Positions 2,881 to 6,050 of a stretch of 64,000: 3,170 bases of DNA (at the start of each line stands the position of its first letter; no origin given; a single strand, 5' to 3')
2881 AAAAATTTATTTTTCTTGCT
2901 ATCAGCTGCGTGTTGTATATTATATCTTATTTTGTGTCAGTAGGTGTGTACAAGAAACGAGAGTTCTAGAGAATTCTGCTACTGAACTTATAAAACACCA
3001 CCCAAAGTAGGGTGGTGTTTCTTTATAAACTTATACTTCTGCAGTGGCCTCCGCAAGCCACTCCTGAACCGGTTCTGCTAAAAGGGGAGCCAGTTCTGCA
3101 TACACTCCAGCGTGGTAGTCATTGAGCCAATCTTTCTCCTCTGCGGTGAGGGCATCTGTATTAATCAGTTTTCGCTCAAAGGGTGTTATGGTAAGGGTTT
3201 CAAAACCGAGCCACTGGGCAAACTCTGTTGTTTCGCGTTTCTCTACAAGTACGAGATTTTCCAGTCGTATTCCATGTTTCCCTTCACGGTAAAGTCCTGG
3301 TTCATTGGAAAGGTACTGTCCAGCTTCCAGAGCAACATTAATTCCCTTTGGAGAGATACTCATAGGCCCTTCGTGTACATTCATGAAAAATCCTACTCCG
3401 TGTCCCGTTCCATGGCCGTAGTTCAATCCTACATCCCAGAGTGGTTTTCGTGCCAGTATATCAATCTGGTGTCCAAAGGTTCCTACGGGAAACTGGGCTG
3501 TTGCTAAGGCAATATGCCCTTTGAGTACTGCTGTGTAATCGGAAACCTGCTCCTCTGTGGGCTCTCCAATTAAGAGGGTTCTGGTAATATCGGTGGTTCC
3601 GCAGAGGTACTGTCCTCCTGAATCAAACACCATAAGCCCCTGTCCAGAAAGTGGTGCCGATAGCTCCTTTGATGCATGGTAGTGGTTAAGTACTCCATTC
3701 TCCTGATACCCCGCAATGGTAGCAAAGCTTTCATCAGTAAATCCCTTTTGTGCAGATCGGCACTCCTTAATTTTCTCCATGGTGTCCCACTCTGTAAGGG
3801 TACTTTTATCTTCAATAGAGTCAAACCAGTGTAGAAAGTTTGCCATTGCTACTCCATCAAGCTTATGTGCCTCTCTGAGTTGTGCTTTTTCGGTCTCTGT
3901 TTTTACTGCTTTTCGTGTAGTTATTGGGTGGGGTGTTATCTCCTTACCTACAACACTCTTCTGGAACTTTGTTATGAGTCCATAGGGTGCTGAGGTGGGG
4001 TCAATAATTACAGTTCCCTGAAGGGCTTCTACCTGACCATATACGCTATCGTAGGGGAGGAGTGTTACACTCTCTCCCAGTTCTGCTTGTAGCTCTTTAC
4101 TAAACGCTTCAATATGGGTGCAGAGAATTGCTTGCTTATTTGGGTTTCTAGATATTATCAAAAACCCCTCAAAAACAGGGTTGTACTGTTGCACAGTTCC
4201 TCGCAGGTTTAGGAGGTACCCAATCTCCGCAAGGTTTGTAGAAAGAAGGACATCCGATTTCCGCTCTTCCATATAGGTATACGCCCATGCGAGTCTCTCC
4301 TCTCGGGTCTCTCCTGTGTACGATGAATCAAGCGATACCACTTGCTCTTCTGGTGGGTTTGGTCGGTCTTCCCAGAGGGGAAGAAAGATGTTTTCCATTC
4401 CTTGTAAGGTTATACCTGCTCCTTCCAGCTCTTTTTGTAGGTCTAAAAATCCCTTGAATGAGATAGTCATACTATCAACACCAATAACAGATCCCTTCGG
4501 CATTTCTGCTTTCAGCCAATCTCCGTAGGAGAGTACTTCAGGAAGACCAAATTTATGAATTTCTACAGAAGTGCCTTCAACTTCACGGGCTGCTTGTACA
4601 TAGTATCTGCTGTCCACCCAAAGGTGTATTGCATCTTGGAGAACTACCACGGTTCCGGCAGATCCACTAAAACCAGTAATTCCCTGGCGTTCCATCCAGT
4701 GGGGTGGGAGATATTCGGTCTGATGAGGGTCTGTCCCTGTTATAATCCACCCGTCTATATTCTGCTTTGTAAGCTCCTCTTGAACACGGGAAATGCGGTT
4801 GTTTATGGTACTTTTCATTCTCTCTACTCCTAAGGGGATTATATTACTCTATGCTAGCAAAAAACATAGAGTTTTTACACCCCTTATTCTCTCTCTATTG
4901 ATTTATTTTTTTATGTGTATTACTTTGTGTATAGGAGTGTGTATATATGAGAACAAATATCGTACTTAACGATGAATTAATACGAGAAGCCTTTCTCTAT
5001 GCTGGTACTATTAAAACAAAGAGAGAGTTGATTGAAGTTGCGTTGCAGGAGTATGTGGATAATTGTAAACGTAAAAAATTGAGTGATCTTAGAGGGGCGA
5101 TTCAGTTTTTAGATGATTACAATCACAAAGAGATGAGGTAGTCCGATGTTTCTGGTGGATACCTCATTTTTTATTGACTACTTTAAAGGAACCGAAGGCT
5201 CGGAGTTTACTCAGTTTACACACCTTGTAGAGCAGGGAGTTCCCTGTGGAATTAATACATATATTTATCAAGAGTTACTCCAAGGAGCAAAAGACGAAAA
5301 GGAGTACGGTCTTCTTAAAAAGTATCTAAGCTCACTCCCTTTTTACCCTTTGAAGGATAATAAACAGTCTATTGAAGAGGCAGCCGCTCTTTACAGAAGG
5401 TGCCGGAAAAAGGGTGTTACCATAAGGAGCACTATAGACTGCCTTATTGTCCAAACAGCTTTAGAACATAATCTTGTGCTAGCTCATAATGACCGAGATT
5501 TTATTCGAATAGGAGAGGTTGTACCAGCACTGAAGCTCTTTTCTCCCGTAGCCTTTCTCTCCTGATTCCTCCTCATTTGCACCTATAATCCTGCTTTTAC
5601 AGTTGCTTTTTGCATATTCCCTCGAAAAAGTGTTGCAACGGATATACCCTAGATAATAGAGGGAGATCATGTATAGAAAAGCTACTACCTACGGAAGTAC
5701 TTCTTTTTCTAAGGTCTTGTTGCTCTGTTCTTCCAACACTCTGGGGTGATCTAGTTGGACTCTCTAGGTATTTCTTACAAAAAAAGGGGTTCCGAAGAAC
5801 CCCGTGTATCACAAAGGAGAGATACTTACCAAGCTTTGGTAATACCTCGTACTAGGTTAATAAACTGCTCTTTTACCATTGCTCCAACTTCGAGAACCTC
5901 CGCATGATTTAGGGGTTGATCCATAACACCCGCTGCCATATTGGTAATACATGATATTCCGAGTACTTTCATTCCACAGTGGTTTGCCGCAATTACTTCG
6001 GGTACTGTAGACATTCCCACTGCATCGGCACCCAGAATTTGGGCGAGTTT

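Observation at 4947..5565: VapBC toxin-antitoxin pair wedged between housekeeping genes on the opposite strand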

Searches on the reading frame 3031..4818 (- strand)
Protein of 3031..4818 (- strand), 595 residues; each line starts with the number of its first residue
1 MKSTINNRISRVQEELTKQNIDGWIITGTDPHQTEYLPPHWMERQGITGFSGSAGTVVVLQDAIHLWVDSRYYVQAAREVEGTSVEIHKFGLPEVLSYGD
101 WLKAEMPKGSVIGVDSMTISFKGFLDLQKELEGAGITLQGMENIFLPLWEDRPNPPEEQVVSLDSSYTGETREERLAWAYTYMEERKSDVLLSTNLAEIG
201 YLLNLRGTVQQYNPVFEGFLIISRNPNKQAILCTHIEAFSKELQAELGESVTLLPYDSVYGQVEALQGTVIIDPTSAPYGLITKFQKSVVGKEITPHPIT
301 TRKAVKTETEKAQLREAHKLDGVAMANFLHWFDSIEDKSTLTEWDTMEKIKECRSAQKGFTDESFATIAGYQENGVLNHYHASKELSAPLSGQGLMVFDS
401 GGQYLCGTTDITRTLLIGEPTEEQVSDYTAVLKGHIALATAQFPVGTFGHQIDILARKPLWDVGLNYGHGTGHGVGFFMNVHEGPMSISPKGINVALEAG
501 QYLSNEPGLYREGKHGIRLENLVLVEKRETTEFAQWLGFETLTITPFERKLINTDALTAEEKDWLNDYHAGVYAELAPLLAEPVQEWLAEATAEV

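Call 3: search_protein_families(library=pfam, proteins=[window:3031-4818:-], max_evalue=0.1)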
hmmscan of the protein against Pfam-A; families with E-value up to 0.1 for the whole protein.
window:3031-4818:- (595 aa): 4 families
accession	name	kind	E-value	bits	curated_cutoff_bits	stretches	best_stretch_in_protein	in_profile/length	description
PF00557.29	Peptidase_M24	-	6.4e-46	157.2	23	1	313-526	2-207/208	Metallopeptidase family M24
PF16189.11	Creatinase_N_2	-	3.6e-32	112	29.7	1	151-310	1-161/161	Creatinase/Prolidase N-terminal domain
PF16188.10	Peptidase_M24_C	-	2e-23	82.5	28.9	1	535-594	1-62/63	C-terminal region of peptidase_M24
PF01321.24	Creatinase_N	-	2.4e-16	60.9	22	1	8-138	1-115/128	Creatinase/Prolidase N-terminal domain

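Call 4: search_protein_families(library=ncbifam, proteins=[window:3031-4818:-], max_evalue=0.1)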
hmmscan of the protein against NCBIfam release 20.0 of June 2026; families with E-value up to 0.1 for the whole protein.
window:3031-4818:- (595 aa): 7 families
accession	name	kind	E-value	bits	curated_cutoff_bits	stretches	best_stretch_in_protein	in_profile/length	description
NF007310.0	PRK09795.1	equivalog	3.5e-23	82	393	2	302-528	124-343/361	aminopeptidase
NF040821.1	dipep_PepQ_Arch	equivalog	6.5e-17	61.6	630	1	181-528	8-333/346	Xaa-Pro dipeptidase PepQ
NF011720.0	PRK15173.1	subfamily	6.1e-06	25.5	420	1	394-534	194-332/343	peptidase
NF011173.0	PRK14575.1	equivalog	7.4e-06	25.2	850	1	394-534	257-395/406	putative peptidase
NF008131.0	PRK10879.1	equivalog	4.6e-05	22.4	465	1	305-434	173-294/438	Xaa-Pro aminopeptidase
NF011174.0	PRK14576.1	subfamily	0.00046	19.1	487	1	393-527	255-388/405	putative endopeptidase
NF010133.0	PRK13607.1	equivalog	0.0093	14.8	339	1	299-416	155-263/443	Xaa-Pro dipeptidase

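Call 10: find_related_loci(query=window:3031-4818:-, collection=genome_contigs, flank=10000)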
Query window:3031-4818:- (595 aa) in genome_contigs; peptide patterns used: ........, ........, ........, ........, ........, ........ (x = any residue, [..] = any of these).
259 stretches matched a pattern; 133 encode a relative of the query (tblastn E <= 1e-3); the best 80 are kept; 80 distinct loci.
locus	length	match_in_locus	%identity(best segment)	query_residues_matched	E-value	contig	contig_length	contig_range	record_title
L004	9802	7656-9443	40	1-595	2e-144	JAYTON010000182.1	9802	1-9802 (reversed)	MAG: Saprospiraceae bacterium isolate GFS_4118 GFS_4118_181, whole genome shotgun sequence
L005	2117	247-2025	41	4-595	5e-154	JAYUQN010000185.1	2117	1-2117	MAG: Saprospiraceae bacterium isolate GL114_DN_metabinner_24 GL114_DN_metabinner_24_184, whole genome shotgun sequence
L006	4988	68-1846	40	4-595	3e-144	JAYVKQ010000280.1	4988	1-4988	MAG: Saprospiraceae bacterium isolate GL53_Up_metabinner_1 GL53_Up_metabinner_1_279, whole genome shotgun sequence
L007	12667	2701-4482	39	1-595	3e-139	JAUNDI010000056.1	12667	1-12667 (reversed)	MAG: Bacteroidia bacterium isolate S22M_St_71 NODE_2728_length_12667_cov_8.432683, whole genome shotgun sequence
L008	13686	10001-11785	39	2-595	5e-138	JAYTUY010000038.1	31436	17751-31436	MAG: Saprospiraceae bacterium isolate GFS_5639 GFS_5639_37, whole genome shotgun sequence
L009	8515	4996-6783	39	1-595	2e-135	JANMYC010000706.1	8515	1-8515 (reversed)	MAG: Saprospiraceae bacterium isolate OTE_8_metabat_49 OTE_8_k141_1883312, whole genome shotgun sequence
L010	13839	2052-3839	39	1-595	2e-135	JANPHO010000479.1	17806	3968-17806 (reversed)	MAG: Saprospiraceae bacterium isolate VAR_69_metabat_100 VAR_69_k141_2844413, whole genome shotgun sequence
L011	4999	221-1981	40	4-588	3e-135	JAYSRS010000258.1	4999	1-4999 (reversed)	MAG: Saprospiraceae bacterium isolate GFS_12016 GFS_12016_257, whole genome shotgun sequence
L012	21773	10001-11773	39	4-595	1e-132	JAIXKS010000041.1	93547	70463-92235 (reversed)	MAG: Chitinophagales bacterium isolate UW1SPNA035 one-stage_bin035_NODE_317, whole genome shotgun sequence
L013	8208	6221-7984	40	4-588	7e-132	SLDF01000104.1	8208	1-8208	MAG: Saprospiraceae bacterium isolate CSSed162cmB_533 CSSed16-2cmB-37278, whole genome shotgun sequence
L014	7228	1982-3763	38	4-595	2e-131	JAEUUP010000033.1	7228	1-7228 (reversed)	MAG: Saprospiraceae bacterium isolate new MAG-358 k141_37320, whole genome shotgun sequence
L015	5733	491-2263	39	1-588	8e-132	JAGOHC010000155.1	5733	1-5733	MAG: Saprospiraceae bacterium isolate Go_SlDig_bin_398 Go_SlDig_46585_length_5733_cov_4.440064, whole genome shotgun seq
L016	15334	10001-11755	37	6-589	5e-131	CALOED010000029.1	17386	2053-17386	MAG: uncultured Saprospiraceae bacterium isolate LOGT_bin.0002 genome assembly, contig: contig_155666, whole genome shot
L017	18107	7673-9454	39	3-595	2e-130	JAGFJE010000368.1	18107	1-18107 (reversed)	MAG: Phaeodactylibacter sp. isolate mag.15 k127_3197825, whole genome shotgun sequence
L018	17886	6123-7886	39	4-595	2e-130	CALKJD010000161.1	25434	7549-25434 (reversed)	MAG: uncultured Saprospiraceae bacterium isolate H3_Bin_Bin_12_sub_1 genome assembly, contig: c_000001322369, whole geno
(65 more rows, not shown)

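Call 13: find_homologous_proteins(query=window:3031-4818:-, max_evalue=1e-100)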
Query window:3031-4818:- (595 aa): 6043 proteins with E <= 1e-100 among 8000 candidates; the best 120 are listed.
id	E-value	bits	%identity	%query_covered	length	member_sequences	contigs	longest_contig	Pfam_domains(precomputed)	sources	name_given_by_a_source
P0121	0.0e+0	1364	100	100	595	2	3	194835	PF16188.11,PF01321.25,PF00557.30,PF16189.12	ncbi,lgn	-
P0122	0.0e+0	1077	78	100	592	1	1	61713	PF16188.11,PF01321.25,PF00557.30,PF16189.12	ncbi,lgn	-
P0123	8.2e-279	944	68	100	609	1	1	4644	PF16188.11,PF01321.25,PF00557.30,PF16189.12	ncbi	-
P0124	2.3e-272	923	65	100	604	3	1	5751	PF16188.11,PF01321.25,PF00557.30,PF16189.12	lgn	-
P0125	6.3e-252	856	59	100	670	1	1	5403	PF16188.11,PF01321.25,PF00557.30,PF16189.12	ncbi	-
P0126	2.4e-166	573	46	99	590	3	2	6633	PF16188.11,PF01321.25,PF00557.30,PF16189.12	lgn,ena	-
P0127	2.8e-156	540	43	100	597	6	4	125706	PF16188.11,PF01321.25,PF00557.30,PF16189.12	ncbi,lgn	-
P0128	4.5e-155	536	43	99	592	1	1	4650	PF16188.11,PF01321.25,PF00557.30,PF16189.12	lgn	-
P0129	5.3e-155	535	43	99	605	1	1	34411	PF16188.11,PF01321.25,PF00557.30,PF16189.12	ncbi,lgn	-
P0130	9.6e-155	535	44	99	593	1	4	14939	PF16188.11,PF01321.25,PF00557.30,PF16189.12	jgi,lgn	jgi:Xaa-Pro aminopeptidase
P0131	1.6e-154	534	44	99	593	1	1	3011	PF16188.11,PF01321.25,PF00557.30,PF16189.12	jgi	jgi:Xaa-Pro aminopeptidase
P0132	4.2e-154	532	44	99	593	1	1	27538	PF16188.11,PF01321.25,PF00557.30,PF16189.12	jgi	-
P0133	8.4e-154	531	44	99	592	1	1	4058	PF16188.11,PF01321.25,PF00557.30,PF16189.12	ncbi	-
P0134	2.1e-151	524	43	99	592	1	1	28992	PF16188.11,PF01321.25,PF00557.30,PF16189.12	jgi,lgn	-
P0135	3.5e-151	523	43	99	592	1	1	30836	PF16188.11,PF01321.25,PF00557.30,PF16189.12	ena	-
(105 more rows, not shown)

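Call 15: find_encoding_contigs(protein=P0123, flank=10000)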
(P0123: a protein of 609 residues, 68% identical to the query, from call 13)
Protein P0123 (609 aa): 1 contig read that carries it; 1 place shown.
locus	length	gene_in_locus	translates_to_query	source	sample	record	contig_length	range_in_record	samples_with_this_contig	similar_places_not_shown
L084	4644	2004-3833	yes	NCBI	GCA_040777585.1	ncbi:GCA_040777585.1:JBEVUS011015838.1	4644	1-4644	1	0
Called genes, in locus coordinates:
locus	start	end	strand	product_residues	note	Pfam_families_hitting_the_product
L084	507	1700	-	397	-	PF13173:AAA_14, PF13635:DUF4143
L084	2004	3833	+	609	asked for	PF01321:Creatinase_N, PF16189:Creatinase_N_2, PF00557:Peptidase_M24, PF16188:Peptidase_M24_C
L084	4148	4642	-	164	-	?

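Call 16: find_encoding_contigs(protein=P0124, flank=10000)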
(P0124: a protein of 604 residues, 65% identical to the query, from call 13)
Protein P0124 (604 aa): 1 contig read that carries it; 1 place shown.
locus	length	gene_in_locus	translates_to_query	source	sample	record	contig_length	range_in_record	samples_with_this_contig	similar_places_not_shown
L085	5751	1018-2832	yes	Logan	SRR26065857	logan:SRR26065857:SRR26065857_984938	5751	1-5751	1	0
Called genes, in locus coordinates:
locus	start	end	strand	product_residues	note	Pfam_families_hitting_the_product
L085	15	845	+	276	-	PF01048:PNP_UDP_1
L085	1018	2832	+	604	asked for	PF01321:Creatinase_N, PF16189:Creatinase_N_2, PF00557:Peptidase_M24, PF16188:Peptidase_M24_C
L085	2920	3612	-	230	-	PF00596:Aldolase_II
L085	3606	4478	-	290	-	PF01261:AP_endonuc_2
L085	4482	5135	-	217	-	PF00215:OMPdecase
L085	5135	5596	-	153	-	PF00359:PTS_EIIA_2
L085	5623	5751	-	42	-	?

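Call 17: find_encoding_contigs(protein=P0125, flank=10000)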
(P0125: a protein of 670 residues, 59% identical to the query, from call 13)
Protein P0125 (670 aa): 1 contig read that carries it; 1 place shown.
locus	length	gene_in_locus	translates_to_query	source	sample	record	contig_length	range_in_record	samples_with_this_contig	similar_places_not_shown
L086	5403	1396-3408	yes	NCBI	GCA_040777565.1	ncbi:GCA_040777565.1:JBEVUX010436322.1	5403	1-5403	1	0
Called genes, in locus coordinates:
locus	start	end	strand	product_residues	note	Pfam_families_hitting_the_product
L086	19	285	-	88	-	PF04221:RelB, PF10884:DUF2683 (weak)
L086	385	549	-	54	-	-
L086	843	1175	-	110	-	PF01909:NTP_transf_2, PF18765:Polbeta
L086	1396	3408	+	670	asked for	PF01321:Creatinase_N, PF16189:Creatinase_N_2, PF00557:Peptidase_M24, PF16188:Peptidase_M24_C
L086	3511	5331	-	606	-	PF00270:DEAD, PF00271:Helicase_C, PF16124:RecQ_Zn_bind, PF09382:RQC, PF00570:HRDC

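Call 18: find_encoding_contigs(protein=P0121, flank=10000)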
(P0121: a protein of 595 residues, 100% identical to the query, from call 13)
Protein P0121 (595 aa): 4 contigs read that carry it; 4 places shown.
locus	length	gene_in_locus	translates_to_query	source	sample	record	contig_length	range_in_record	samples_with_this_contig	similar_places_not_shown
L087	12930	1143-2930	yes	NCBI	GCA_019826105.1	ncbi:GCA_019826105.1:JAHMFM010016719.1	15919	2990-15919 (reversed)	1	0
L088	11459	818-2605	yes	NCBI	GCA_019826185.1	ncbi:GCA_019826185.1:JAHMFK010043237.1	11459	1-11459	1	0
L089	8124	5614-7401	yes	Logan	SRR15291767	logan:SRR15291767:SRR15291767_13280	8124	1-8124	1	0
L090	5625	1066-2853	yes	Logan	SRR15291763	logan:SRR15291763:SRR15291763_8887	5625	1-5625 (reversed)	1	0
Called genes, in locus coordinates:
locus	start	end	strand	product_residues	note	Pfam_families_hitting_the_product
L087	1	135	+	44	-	?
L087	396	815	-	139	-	PF01850:PIN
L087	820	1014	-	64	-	PF09957:VapB_antitoxin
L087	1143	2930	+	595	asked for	PF01321:Creatinase_N, PF16189:Creatinase_N_2, PF00557:Peptidase_M24, PF16188:Peptidase_M24_C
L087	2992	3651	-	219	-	PF13346:ABC2_membrane_5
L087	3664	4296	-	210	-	PF13346:ABC2_membrane_5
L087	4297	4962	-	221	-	PF13346:ABC2_membrane_5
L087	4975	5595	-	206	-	PF13346:ABC2_membrane_5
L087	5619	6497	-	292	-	PF13175:AAA_15 (faint), PF00005:ABC_tran, PF13604:AAA_30 (faint), PF13304:AAA_21 (weak)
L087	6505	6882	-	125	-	PF00392:GntR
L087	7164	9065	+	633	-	PF18952:DUF5696, PF12905:Glyco_hydro_101, PF11308:Glyco_hydro_129 (faint)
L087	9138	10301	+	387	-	-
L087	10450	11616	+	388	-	-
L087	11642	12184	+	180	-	-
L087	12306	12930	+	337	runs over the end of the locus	PF01545:Cation_efflux, PF16916:ZT_dimer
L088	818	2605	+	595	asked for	PF01321:Creatinase_N, PF16189:Creatinase_N_2, PF00557:Peptidase_M24, PF16188:Peptidase_M24_C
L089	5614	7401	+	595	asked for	PF01321:Creatinase_N, PF16189:Creatinase_N_2, PF00557:Peptidase_M24, PF16188:Peptidase_M24_C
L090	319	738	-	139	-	PF01850:PIN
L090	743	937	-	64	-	PF09957:VapB_antitoxin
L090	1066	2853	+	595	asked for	PF01321:Creatinase_N, PF16189:Creatinase_N_2, PF00557:Peptidase_M24, PF16188:Peptidase_M24_C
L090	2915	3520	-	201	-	PF13346:ABC2_membrane_5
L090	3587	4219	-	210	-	PF13346:ABC2_membrane_5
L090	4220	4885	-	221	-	PF13346:ABC2_membrane_5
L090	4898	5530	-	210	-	PF13346:ABC2_membrane_5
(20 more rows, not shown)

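Call 37: find_encoding_contigs(protein=P0126, flank=10000)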
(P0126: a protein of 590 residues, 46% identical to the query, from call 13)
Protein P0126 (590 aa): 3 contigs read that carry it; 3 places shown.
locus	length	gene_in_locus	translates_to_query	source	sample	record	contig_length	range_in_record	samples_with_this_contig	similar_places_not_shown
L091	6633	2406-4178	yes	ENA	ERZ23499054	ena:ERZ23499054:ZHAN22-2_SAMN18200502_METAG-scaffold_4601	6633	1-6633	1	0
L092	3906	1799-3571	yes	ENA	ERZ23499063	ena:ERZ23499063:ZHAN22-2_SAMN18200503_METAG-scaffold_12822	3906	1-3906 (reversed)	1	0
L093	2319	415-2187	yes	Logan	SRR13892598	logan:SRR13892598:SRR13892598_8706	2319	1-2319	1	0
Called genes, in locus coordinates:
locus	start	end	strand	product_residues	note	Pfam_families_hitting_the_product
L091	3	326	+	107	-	?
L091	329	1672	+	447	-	-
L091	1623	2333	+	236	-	-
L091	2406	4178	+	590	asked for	PF01321:Creatinase_N, PF16189:Creatinase_N_2, PF00557:Peptidase_M24, PF16188:Peptidase_M24_C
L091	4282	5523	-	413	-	PF00753:Lactamase_B, PF19583:ODP, PF00258:Flavodoxin_1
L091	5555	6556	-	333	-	PF00356:LacI, PF00532:Peripla_BP_1, PF13407:Peripla_BP_4, PF13377:Peripla_BP_3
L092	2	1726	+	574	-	?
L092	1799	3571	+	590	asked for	PF01321:Creatinase_N, PF16189:Creatinase_N_2, PF00557:Peptidase_M24, PF16188:Peptidase_M24_C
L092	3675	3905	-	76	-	?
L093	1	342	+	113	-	?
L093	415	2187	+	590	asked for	PF01321:Creatinase_N, PF16189:Creatinase_N_2, PF00557:Peptidase_M24, PF16188:Peptidase_M24_C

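Call 47: search_protein_families(library=pfam, proteins=[L086:19-285:-, L086:385-549:-, L086:843-1175:-, L084:507-1700:-], max_evalue=0.01)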
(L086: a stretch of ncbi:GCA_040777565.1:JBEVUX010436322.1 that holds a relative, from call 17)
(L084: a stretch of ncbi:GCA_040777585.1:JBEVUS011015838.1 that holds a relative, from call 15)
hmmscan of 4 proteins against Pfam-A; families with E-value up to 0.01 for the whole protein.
L086:19-285:- (88 aa): 2 families
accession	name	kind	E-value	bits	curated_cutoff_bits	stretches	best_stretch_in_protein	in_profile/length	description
PF04221.18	RelB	-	4e-08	33.5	22.4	1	1-68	1-66/82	RelB antitoxin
PF10884.14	DUF2683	-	9.6e-06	26.2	27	1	52-83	33-64/66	Protein of unknown function (DUF2683)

L086:385-549:- (54 aa): 0 families

L086:843-1175:- (110 aa): 3 families
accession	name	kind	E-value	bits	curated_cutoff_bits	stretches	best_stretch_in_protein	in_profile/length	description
PF01909.29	NTP_transf_2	-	3.5e-09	37.4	21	1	20-107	8-90/93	Nucleotidyltransferase domain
PF18765.7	Polbeta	-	3.2e-08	34.1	26.9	1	28-108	15-85/93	Polymerase beta, Nucleotidyltransferase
PF22600.2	MTPAP-like_central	-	0.0062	17.1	27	1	11-55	24-68/139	Poly(A) RNA polymerase, mitochondrial-like, central palm domain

L084:507-1700:- (397 aa): 3 families
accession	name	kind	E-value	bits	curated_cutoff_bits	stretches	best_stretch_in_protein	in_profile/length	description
PF13173.12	AAA_14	-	3.7e-33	114.7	27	1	20-148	4-128/129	AAA domain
PF13635.12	DUF4143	-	9.7e-19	68.1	28.1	1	197-334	2-147/160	Domain of unknown function (DUF4143)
PF01637.24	ATPase_2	-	0.0015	18.8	33.2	1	15-85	17-80/225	ATPase domain predominantly from Archaea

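Call 64: search_protein_families(library=padloc, proteins=[L084:507-1700:-, L086:843-1175:-, L086:19-285:-], max_evalue=0.001)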
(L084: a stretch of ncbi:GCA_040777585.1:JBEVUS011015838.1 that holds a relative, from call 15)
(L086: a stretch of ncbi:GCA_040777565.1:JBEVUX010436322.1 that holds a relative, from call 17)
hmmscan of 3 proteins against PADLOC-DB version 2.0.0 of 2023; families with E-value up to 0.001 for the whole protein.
L084:507-1700:- (397 aa): 7 families
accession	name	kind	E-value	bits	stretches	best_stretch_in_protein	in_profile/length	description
PDLC04787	PDC-S01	-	4.4e-158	524.5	1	1-396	10-408/412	-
PDLC04789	PDC-S01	-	8.5e-38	128.3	1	1-314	1-302/375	-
PDLC04791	PDC-S01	-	7.3e-24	82.2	1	15-336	16-342/395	-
PDLC04790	PDC-S01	-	9.9e-23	78.5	1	21-314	30-328/422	-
PDLC04786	PDC-S01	-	2.2e-11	41.2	1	22-154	24-159/439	-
PDLC04792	PDC-S01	-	4.7e-11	39.9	1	1-157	1-160/452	-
PDLC04788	PDC-S01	-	1.2e-06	25.8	1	21-159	20-161/448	-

L086:843-1175:- (110 aa): 7 families
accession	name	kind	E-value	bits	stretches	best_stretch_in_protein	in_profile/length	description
PDLC04907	PDC-S09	-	1.3e-10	39.4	1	10-110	11-114/114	-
PDLC04903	PDC-S09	-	4.6e-09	34.6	1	27-109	27-107/108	-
PDLC04902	PDC-S09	-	7e-06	24.3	1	27-56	22-51/97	-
PDLC04904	PDC-S09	-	1.8e-05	22.9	1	27-52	26-51/104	-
PDLC04369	PDC-M05A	-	2.3e-05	22.1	1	17-86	96-161/201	-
PDLC04368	PDC-M05A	-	5.4e-05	21.1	1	29-104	110-181/201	-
PDLC04906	PDC-S09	-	0.00047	18.5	1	27-55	25-53/98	-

L086:19-285:- (88 aa): 0 families

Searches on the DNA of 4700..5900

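Call 32: search_rna_families(source=window, start=4700, end=5900, threshold=evalue, max_evalue=1)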
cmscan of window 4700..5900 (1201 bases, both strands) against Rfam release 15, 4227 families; matches with E-value up to 1: 1.
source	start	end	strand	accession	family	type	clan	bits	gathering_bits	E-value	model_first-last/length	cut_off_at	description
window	5771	5870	-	RF02502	Atu_C8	Gene; sRNA;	-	23.8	50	0.048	1-122/122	no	Rhizobiales sRNA Atu_C8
